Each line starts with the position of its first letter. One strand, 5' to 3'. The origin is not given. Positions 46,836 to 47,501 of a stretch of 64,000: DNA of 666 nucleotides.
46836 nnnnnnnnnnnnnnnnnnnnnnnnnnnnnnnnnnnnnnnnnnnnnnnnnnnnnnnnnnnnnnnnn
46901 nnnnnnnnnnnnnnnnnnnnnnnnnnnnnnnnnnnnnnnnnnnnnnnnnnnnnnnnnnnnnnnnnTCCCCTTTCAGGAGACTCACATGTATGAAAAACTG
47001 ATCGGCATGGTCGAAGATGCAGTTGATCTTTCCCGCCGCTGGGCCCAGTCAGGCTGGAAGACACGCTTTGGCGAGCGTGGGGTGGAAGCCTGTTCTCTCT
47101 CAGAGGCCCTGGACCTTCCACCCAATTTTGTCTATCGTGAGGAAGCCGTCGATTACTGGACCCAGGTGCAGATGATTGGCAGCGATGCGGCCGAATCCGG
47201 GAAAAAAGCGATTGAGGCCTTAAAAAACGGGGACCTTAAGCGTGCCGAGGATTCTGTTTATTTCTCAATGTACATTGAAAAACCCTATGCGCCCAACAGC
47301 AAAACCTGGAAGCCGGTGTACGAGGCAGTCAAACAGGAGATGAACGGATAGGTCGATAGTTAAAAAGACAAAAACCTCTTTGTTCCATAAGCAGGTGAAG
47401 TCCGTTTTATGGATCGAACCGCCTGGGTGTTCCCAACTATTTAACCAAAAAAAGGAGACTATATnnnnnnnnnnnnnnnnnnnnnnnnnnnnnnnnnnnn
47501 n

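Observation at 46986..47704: Unknown 121-aa protein plus TusA embedded between dsrL and dsrEFH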

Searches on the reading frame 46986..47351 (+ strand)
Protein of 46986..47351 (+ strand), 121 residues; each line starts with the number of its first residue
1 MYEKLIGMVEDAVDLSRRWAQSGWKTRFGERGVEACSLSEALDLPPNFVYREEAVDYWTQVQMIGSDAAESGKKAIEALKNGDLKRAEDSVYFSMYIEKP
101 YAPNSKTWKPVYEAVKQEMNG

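Call 3: search_protein_families(library=pfam, proteins=[window:46986-47351:+], max_evalue=0.01)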
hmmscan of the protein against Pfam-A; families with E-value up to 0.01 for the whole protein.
window:46986-47351:+ (121 aa): 0 families

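Call 4: search_protein_families(library=ncbifam, proteins=[window:46986-47351:+], max_evalue=0.01)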
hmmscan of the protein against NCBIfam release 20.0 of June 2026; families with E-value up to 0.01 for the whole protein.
window:46986-47351:+ (121 aa): 0 families

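Call 5: find_homologous_proteins(query=window:46986-47351:+, max_evalue=0.001)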
Query window:46986-47351:+ (121 aa): 3 proteins with E <= 0.001 among 11 candidates.
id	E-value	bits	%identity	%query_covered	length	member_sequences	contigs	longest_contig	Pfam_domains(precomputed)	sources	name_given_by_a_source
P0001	2.4e-75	268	100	100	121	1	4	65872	-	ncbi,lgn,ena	-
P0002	2.5e-59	217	81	100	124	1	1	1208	-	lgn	-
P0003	4.7e-30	122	48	98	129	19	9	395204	-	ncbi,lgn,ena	-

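Call 7: find_encoding_contigs(protein=P0003, flank=10000, max_places=8)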
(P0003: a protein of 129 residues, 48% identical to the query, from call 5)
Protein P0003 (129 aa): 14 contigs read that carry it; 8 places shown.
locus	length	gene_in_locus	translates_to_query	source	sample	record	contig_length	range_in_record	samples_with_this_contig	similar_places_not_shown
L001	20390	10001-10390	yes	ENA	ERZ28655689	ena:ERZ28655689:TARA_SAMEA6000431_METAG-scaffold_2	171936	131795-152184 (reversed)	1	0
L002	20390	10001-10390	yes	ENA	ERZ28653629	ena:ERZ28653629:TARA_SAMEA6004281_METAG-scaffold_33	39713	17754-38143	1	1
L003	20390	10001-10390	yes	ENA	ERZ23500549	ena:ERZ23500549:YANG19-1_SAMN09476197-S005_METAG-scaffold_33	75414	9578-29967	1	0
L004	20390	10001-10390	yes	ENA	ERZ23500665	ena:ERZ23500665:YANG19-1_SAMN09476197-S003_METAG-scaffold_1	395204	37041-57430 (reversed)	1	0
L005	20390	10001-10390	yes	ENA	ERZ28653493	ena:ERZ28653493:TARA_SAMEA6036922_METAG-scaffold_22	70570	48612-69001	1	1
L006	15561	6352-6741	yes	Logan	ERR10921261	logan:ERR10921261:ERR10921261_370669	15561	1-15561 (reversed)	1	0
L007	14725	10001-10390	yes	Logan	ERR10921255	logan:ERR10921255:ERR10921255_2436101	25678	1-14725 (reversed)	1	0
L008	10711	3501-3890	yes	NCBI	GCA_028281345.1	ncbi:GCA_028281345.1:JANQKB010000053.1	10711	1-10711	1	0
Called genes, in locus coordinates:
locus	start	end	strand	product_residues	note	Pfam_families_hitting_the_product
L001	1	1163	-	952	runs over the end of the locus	PF04879:Molybdop_Fe4S4, PF00384:Molybdopterin, PF01568:Molydop_binding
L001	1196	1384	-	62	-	-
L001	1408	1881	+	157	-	PF00581:Rhodanese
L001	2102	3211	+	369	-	PF03601:Cons_hypoth698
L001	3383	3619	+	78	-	PF01206:TusA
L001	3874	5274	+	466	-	PF01656:CbiA, PF13500:AAA_26, PF07685:GATase_3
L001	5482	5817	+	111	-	PF04358:DsrC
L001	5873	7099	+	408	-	PF03460:NIR_SIR_ferr, PF01077:NIR_SIR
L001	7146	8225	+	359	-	PF03460:NIR_SIR_ferr, PF01077:NIR_SIR, PF12838:Fer4_7 (weak), PF00037:Fer4 (weak)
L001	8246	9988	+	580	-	PF14691:Fer4_20, PF00890:FAD_binding_2 (weak), PF01266:DAO (weak), PF07992:Pyr_redox_2, PF12831:FAD_oxidored (weak), PF13450:NAD_binding_8, PF13738:Pyr_redox_3 (weak), PF00070:Pyr_redox (weak), +5 more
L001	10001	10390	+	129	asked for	-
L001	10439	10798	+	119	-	PF02635:DsrE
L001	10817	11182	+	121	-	PF02635:DsrE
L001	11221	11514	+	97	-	PF04077:DsrH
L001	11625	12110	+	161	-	PF14361:RsbRD_N (faint)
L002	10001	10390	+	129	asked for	-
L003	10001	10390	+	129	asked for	-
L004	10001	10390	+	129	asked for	-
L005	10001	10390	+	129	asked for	-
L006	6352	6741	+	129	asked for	-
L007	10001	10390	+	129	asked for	-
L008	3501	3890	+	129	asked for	-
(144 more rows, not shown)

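Call 8: find_encoding_contigs(protein=P0001, flank=10000, max_places=4)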
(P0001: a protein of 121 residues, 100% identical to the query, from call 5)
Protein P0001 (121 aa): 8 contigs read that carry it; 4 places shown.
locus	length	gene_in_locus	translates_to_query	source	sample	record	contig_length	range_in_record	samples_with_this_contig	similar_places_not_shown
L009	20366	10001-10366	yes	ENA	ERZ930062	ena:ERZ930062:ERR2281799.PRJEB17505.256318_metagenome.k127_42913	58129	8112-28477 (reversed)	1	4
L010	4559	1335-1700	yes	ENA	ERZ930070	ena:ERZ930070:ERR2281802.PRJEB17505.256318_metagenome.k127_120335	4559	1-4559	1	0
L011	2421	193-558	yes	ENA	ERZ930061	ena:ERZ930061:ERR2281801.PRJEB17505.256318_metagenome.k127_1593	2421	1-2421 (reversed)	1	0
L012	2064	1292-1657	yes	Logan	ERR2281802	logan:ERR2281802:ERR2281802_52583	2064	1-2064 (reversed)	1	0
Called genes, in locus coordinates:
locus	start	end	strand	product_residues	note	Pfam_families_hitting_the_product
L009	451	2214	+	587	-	PF03601:Cons_hypoth698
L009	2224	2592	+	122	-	-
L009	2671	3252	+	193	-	-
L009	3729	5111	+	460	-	PF01656:CbiA, PF13500:AAA_26, PF07685:GATase_3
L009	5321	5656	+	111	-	PF04358:DsrC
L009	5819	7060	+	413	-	PF03460:NIR_SIR_ferr (weak), PF01077:NIR_SIR, PF13370:Fer4_13 (faint)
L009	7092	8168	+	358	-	PF03460:NIR_SIR_ferr, PF01077:NIR_SIR, PF12838:Fer4_7 (weak), PF00037:Fer4 (weak)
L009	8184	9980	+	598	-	PF14691:Fer4_20, PF01262:AlaDh_PNT_C (faint), PF00070:Pyr_redox (faint), PF01266:DAO (weak), PF07992:Pyr_redox_2, PF13450:NAD_binding_8, PF12838:Fer4_7 (weak), PF14697:Fer4_21 (weak), +2 more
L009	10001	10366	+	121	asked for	-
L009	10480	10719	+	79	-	PF01206:TusA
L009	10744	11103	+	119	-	PF02635:DsrE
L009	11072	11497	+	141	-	PF02635:DsrE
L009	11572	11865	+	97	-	PF04077:DsrH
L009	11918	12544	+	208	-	PF02627:CMD, PF00355:Rieske, PF13806:Rieske_2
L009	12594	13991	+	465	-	PF13241:NAD_binding_7, PF14824:Sirohm_synth_M (weak), PF10414:CysG_dimeriser, PF00590:TP_methylase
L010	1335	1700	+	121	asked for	-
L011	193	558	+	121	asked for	-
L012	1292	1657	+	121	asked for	-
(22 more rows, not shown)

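Call 20: search_protein_representatives(alignment_id=A1)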
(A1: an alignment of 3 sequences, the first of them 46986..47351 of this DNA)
Query: 3 sequences, 123 profile positions. Proteins with E-value up to 0.001 (for the whole library): 39; up to 1e-10: 28; up to 1e-30: 6. The best 39 are listed.
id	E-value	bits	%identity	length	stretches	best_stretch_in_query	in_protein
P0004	2.3e-41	156.8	-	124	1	1-120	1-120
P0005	1.1e-37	145.0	-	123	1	1-122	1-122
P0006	3.1e-37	143.5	-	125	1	1-121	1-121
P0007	1.0e-36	141.8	-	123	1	1-119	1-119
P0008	2.0e-34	134.4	-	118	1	1-95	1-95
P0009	5.1e-31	123.4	-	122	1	9-115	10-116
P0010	5.5e-29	116.8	-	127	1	3-115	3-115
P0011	1.3e-27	112.5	-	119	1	3-117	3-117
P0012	2.0e-27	111.8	-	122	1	2-118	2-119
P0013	2.6e-27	111.4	-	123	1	4-118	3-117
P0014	5.2e-27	110.5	-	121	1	5-117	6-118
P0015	7.6e-27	109.9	-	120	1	3-116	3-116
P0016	5.0e-26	107.3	-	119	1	1-117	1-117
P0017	1.6e-25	105.6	-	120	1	4-115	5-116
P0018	1.1e-24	102.9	-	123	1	4-102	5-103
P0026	4.2e-16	75.3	-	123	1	3-121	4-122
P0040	1.6e-05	41.1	-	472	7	38-75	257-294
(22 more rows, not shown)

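Call 24: find_related_loci(query=A3, collection=genome_contigs, flank=7000)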
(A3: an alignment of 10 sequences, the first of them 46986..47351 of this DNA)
Query A3 (121 aa) in genome_contigs; peptide patterns used: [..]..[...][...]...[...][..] (x = any residue, [..] = any of these).
298 stretches matched a pattern; 16 encode a relative of the query (tblastn E <= 1e-3); 16 distinct loci.
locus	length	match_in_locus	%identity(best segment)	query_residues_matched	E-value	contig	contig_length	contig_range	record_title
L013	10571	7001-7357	56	1-119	2e-43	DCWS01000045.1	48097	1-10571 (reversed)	MAG TPA_asm: Desulfobacteraceae bacterium UBA2156 UBA2156_contig_12699, whole genome shotgun sequence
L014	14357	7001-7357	56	1-119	1e-42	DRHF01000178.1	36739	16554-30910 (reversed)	MAG TPA_asm: Desulfobacterales bacterium isolate HyVt-363 HyVt-363_k145_416803, whole genome shotgun sequence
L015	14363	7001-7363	48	1-121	1e-41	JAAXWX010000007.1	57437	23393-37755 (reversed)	MAG: Chlorobiaceae bacterium isolate W9_Combined_metabat2_047 W9_Combined_metabat2_047_NODE_309, whole genome shotgun se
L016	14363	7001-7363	52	1-121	3e-41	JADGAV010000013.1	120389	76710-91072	MAG: SAR324 cluster bacterium isolate nPCRbin7 nPCR_bin7_NODE_13_length_120389_cov_56.305234, whole genome shotgun seque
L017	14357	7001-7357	51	1-119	1e-39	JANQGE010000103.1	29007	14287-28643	MAG: Chlorobium sp. isolate PL23b_bin.32 k99_3226021, whole genome shotgun sequence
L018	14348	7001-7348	50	1-116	3e-39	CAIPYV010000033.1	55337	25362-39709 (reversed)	MAG: uncultured Chlorobiaceae bacterium isolate AM3_bin-0403 genome assembly, contig: bin-0403:033/136, whole genome sho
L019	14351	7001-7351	52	1-117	4e-39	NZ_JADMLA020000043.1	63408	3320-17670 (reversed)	MAG: Prosthecochloris sp. isolate N2 k99_7098, whole genome shotgun sequence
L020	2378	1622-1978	51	1-119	1e-38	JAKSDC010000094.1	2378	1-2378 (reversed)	MAG: Chlorobiales bacterium isolate MAG.395 k141_12439531, whole genome shotgun sequence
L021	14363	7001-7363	48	1-121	3e-38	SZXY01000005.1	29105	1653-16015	MAG: Chlorobium sp. isolate L227-2013-55 CA-L227-2013_58483, whole genome shotgun sequence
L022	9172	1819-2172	48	1-118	2e-37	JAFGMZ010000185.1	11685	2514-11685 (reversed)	MAG: Chlorobiaceae bacterium isolate Zod_Metabat.509 k87_14440915, whole genome shotgun sequence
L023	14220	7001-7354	47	1-118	1e-36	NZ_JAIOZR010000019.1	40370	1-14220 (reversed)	MAG: Chlorobium sp. isolate Tobar13m-G12 Tobar13m-C1170, whole genome shotgun sequence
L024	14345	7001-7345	50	1-115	6e-36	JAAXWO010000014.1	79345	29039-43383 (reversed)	MAG: Chlorobiaceae bacterium isolate W9_Combined_metabat2_022 W9_Combined_metabat2_022_NODE_169, whole genome shotgun se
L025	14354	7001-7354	47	1-118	8e-35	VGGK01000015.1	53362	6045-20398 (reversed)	MAG: Chlorobiota bacterium isolate K_DeepCast_1200m_m2_283 K_DeepCast_1200m_m2_283_Ga0194110_10000434, whole genome shot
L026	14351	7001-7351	46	1-117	9e-35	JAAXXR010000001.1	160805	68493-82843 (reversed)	MAG: Chlorobiaceae bacterium isolate W9_Combined_metabat2_120 W9_Combined_metabat2_120_NODE_45, whole genome shotgun seq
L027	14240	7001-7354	47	1-118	2e-34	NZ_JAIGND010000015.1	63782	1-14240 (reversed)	MAG: Chlorobium sp. isolate BIN2 10532, whole genome shotgun sequence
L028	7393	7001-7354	44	1-118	1e-34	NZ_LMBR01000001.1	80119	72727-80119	Chlorobium limicola strain Frasassi contig-124_0, whole genome shotgun sequence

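Call 27: list_cluster_members(proteins=[window:46986-47351:+, window:47465-47704:+, window:45169-46965:+, window:42804-44045:+, window:60890-62914:-, P0003])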
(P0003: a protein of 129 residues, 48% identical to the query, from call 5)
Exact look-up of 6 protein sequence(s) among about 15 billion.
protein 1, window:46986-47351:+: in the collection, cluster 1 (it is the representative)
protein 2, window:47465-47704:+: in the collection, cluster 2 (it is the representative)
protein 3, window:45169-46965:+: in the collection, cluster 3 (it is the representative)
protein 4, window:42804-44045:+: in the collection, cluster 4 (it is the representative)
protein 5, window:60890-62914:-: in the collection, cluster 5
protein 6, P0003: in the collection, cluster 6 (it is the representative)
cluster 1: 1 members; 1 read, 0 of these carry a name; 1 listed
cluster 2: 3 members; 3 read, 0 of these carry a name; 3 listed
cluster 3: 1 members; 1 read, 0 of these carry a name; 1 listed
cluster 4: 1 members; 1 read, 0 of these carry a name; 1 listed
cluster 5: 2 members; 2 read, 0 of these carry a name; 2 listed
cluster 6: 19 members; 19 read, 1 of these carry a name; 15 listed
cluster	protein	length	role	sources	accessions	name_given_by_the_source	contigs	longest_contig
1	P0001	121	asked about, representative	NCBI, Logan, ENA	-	-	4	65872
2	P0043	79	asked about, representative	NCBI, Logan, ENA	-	-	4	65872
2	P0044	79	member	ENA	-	-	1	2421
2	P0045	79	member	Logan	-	-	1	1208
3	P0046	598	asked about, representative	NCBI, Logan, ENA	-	-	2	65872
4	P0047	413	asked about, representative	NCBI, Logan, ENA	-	-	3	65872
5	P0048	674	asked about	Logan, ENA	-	-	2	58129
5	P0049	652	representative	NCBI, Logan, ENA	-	-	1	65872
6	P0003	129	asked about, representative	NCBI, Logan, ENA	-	-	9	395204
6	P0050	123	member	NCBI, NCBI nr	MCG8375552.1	MAG: hypothetical protein MI702_03635 [Chlorobiales bacterium] | hypothetical protein [Chlorobiales bacterium]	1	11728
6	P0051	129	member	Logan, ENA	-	-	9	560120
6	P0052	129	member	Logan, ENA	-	-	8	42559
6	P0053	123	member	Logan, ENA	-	-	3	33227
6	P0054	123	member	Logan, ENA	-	-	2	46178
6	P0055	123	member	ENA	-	-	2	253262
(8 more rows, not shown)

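Call 32: find_homologous_proteins(query=A2, max_evalue=0.001)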
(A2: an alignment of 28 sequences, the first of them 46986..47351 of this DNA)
Query A2 (28 sequences) (121 aa, profile of the alignment): 11 proteins with E <= 0.001 among 8000 candidates.
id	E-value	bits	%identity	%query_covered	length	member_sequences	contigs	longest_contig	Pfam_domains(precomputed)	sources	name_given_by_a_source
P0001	4.6e-44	167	100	100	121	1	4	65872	-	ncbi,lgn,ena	-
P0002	1.2e-42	163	81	100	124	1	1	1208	-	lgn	-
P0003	1.8e-39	152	48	98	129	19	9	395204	-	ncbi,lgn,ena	-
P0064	2.0e-39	152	40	98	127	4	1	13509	-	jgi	jgi:hypothetical protein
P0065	3.4e-39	151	46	92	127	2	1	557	-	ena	-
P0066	5.2e-39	151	41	98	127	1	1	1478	-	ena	-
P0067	3.5e-38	148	49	96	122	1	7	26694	-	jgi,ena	-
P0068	7.7e-38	147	40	99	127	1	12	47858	-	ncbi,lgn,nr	ncbi:MAG: hypothetical protein F9K32_05830 [Desulfobulbaceae bacterium]|nr:MAG: hypothetical protein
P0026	6.5e-37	144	31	97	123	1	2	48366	-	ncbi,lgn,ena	-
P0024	9.9e-34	134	30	95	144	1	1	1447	-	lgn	-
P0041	2.7e-22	97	28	100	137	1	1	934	-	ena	-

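Call 34: predict_structure(alignment_id=A2)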
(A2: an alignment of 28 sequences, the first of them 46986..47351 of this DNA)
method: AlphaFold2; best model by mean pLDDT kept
length: 121 residues; sequences in the alignment: 28
mean_pLDDT: 96.1   pTM: 0.86
mean pLDDT of the five models: 96.1, 96.1, 96.0, 95.9, 95.1
residues with pLDDT >= 90: 113; 70-90: 8; 50-70: 0; < 50: 0
segments of 3 or more residues with pLDDT < 50: none
pLDDT, mean of each block of 10 residues (from residue 1): 96 97 95 97 97 98 98 99 98 96 86 97 91
secondary structure, 60 per line:
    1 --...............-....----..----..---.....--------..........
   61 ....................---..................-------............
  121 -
elements in order: H3-17 H19-22 H38-42 H51-80 H84-101 H109-120

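Call 38: fold_search(model_id=the predicted structure, library=pdb)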
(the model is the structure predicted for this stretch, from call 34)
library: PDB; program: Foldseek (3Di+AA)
matches with E <= 10: 270; with E <= 0.001: 0
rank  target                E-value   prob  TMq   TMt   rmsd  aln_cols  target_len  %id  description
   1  1rj1                  4.4e-01  0.69  0.44  0.38   6.4       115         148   19  Crystal Structure of a Cell Wall Invertase Inhibitor from Tobacco (released 2004-02-03)
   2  6ks8_A                7.8e-01  0.15  0.25  0.08  11.3        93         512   13  TRiC at 0.1 mM ADP-AlFx, Conformation 4, 0.1-C4 (released 2019-09-18)
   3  6uuj_E                9.8e-01  0.15  0.37  0.29  23.3       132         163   12  Structure of PE5-PPE4-EspG3 complex from the type VII (ESX-3) secretion system, space group P212121 (released 2020-01-29)
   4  2pqn_A                1.0e+00  0.25  0.38  0.37  16.1       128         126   12  Crystal structure of yeast Fis1 complexed with a fragment of yeast Mdv1 (released 2007-11-06)
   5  6q58_A                1.2e+00  0.14  0.31  0.32   7.7       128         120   12  Copper loading to a cytosolic copper storage protein from Streptomyces lividans (five coppers) (released 2019-07-10)
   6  2w66_A                1.2e+00  0.15  0.34  0.10   7.6       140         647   11  BtGH84 in complex with HQ602 (released 2009-04-14)
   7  6ei0_G                1.3e+00  0.14  0.32  0.33   7.7       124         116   12  Cytosolic copper storage protein Csp from Streptomyces lividans: apo form (released 2018-10-10)
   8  7uj6_C                1.3e+00  0.06  0.21  0.17  17.2       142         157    8  Outer Surface Protein C Type K (released 2023-04-05)
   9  8tn1_A                1.4e+00  0.33  0.50  0.42  16.6       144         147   10  De novo designed protein binds poly ADP ribose polymerase inhibitors (PARPi) - apo (released 2024-04-24)
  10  5mi5                  1.4e+00  0.06  0.27  0.08  15.2       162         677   10  BtGH84 mutant with covalent modification by MA3 in complex with PUGNAc (released 2017-11-01)
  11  6q6b_B                1.5e+00  0.13  0.32  0.32   7.6       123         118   12  Structure of the copper storage protein, Ccsp, from Streptomyces lividans loaded with 10 copper equivalents (released 2019-07-10)
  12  7tcd                  1.6e+00  0.14  0.35  0.12  11.6       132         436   17  LOV2-DARPIN fusion: D13 (released 2023-07-05)
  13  6qvh                  1.7e+00  0.11  0.31  0.30   7.8       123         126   12  Streptomyces lividans Ccsp mutant - H113A (released 2019-07-10)
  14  2fbn_B                1.7e+00  0.06  0.25  0.22  15.3       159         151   11  Plasmodium falciparum putative FK506-binding protein PFL2275c, C-terminal TPR-containing domain (released 2006-01-24)
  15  1x8z_A                1.8e+00  0.57  0.56  0.46   5.5       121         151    9  Crystal structure of a pectin methylesterase inhibitor from Arabidopsis thaliana (released 2004-12-28)
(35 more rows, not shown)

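Call 39: search_solved_structures(query=A2, max_evalue=10)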
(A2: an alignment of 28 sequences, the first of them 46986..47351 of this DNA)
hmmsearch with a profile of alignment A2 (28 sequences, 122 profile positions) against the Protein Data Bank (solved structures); distinct sequences matched with E-value up to 10: 2.
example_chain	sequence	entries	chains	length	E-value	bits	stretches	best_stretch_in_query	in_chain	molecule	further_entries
9k8a_A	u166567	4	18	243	1.4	12.2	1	63-118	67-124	Cage-t32-Zn1-HEHE-34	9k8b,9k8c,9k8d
10zf_A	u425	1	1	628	2.1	11.6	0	6-37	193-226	Glutathione S-transferase class-mu 26 kDa isozyme,E3 ubiquitin-protein ligase CBL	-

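Call 48: find_encoding_contigs(protein=P0068, flank=8000, max_places=2)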
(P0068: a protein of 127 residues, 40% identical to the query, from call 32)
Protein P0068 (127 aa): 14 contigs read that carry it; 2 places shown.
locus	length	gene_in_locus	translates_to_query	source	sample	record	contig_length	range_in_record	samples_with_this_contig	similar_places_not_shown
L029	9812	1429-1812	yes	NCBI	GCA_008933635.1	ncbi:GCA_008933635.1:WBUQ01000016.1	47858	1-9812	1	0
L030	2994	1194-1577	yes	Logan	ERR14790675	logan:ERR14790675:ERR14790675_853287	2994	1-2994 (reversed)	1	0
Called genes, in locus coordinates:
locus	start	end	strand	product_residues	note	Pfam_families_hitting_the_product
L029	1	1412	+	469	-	PF00291:PALP (faint), PF01262:AlaDh_PNT_C (faint), PF01946:Thi4 (weak), PF01266:DAO (weak), PF07992:Pyr_redox_2, PF13450:NAD_binding_8, PF00070:Pyr_redox (weak), PF12838:Fer4_7 (weak), +6 more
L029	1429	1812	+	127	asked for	-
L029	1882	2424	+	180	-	-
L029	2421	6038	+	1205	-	PF00384:Molybdopterin, PF28599:NarG_dom_V, PF01568:Molydop_binding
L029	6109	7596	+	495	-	PF12797:Fer4_2 (faint), PF12837:Fer4_6 (faint), PF12838:Fer4_7 (weak), PF13237:Fer4_10, PF13247:Fer4_11, PF14711:Nitr_red_bet_C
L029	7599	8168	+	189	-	PF02613:Nitrate_red_del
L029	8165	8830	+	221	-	PF02665:Nitrate_red_gam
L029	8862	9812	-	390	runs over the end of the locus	-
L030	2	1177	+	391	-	?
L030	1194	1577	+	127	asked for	-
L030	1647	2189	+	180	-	-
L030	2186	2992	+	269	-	?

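Call 49: find_encoding_contigs(protein=P0026, flank=8000, max_places=2)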
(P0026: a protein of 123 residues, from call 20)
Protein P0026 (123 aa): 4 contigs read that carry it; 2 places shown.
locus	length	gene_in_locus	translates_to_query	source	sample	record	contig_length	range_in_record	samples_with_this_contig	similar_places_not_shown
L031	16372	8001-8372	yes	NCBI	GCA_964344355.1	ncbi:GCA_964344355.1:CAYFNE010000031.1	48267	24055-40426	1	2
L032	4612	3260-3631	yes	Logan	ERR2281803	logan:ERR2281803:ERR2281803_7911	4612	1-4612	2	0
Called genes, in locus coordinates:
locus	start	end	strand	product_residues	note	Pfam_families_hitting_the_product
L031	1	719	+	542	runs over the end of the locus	PF01293:PEPCK_ATP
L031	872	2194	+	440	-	PF13167:GTP-bdg_N, PF16360:GTP-bdg_M, PF01926:MMR_HSR1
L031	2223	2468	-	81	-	-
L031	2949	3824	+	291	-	PF01814:Hemerythrin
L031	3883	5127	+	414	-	PF03460:NIR_SIR_ferr, PF01077:NIR_SIR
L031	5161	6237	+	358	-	PF03460:NIR_SIR_ferr, PF01077:NIR_SIR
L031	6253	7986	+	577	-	PF14691:Fer4_20, PF01266:DAO, PF07992:Pyr_redox_2, PF12831:FAD_oxidored (weak), PF01593:Amino_oxidase (weak), PF13450:NAD_binding_8, PF12838:Fer4_7, PF14697:Fer4_21, +3 more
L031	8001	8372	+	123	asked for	-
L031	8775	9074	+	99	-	PF00166:Cpn10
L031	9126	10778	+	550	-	-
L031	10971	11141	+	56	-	-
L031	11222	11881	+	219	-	PF01965:DJ-1_PfpI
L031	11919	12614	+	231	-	PF13189:Cytidylate_kin2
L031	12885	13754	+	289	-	PF00149:Metallophos, PF12850:Metallophos_2 (faint)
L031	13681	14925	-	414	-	PF00072:Response_reg, PF02518:HATPase_c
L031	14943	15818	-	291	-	PF03705:CheR_N, PF01739:CheR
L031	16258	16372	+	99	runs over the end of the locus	-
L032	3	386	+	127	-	?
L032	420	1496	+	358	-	PF03460:NIR_SIR_ferr, PF01077:NIR_SIR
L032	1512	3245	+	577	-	PF14691:Fer4_20, PF01266:DAO, PF07992:Pyr_redox_2, PF12831:FAD_oxidored (weak), PF01593:Amino_oxidase (weak), PF13450:NAD_binding_8, PF12838:Fer4_7, PF14697:Fer4_21, +3 more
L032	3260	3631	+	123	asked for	-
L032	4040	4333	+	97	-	PF00166:Cpn10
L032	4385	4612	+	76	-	?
